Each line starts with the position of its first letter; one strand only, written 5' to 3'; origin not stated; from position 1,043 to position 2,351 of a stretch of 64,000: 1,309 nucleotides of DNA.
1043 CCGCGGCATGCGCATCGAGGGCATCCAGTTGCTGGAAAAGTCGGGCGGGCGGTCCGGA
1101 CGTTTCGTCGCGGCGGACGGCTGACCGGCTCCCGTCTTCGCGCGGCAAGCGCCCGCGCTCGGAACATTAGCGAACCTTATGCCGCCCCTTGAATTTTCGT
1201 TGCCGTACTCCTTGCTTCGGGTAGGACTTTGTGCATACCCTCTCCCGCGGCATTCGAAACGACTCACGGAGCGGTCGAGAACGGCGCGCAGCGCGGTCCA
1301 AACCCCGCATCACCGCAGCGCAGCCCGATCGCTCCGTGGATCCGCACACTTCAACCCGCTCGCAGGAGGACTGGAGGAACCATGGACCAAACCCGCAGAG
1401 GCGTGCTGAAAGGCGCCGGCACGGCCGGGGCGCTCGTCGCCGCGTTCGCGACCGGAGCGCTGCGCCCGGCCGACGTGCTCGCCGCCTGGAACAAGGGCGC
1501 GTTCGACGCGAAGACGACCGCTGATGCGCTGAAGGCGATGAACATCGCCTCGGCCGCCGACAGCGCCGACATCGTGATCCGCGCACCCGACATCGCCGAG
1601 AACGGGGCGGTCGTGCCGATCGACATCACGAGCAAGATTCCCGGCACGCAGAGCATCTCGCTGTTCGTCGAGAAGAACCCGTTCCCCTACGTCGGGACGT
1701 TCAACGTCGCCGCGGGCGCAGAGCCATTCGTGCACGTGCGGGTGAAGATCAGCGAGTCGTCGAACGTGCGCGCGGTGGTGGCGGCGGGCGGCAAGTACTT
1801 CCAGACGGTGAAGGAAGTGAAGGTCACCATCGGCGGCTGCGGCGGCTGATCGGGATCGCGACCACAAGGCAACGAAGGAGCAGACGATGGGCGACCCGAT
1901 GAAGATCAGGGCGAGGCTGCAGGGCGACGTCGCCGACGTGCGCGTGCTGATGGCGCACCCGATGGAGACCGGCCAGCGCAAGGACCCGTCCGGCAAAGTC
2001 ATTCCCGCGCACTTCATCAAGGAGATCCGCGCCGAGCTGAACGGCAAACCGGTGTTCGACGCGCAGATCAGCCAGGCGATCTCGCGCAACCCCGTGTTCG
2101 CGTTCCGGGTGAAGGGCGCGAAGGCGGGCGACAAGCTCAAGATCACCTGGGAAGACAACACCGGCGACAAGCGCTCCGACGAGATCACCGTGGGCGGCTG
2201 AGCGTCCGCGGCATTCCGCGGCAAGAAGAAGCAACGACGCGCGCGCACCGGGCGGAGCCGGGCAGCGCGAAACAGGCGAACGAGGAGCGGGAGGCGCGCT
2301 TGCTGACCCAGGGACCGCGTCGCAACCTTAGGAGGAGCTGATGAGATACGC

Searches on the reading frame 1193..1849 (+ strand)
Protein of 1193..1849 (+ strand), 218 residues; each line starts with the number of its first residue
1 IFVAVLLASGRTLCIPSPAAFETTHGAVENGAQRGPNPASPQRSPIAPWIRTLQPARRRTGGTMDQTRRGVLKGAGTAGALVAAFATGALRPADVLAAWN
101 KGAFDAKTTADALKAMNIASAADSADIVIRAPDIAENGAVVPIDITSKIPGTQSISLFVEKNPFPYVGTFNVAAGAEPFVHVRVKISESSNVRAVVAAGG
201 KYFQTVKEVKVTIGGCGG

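Call 29: search_protein_families(library=pfam, proteins=[window:1193-1849:+], max_evalue=0.0001)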
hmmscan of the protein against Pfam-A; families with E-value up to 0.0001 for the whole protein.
window:1193-1849:+ (218 aa): 1 family
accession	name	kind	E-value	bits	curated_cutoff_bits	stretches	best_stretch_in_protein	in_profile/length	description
PF13501.12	SoxY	-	4.5e-29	101.4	28.4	1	122-216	11-112/112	Sulfur oxidation protein SoxY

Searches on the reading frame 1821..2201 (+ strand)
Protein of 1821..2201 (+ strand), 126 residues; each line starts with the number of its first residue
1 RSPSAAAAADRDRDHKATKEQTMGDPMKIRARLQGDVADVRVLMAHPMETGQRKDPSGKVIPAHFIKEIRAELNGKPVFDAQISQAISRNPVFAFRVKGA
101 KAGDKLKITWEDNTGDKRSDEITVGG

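Call 29: search_protein_families(library=pfam, proteins=[window:1821-2201:+], max_evalue=0.0001)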
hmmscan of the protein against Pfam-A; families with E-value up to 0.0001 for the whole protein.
window:1821-2201:+ (126 aa): 1 family
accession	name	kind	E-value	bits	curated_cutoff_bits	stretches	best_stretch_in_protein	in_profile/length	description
PF08770.17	SoxZ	-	1e-37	128.2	25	1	30-122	4-97/98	Sulphur oxidation protein SoxZ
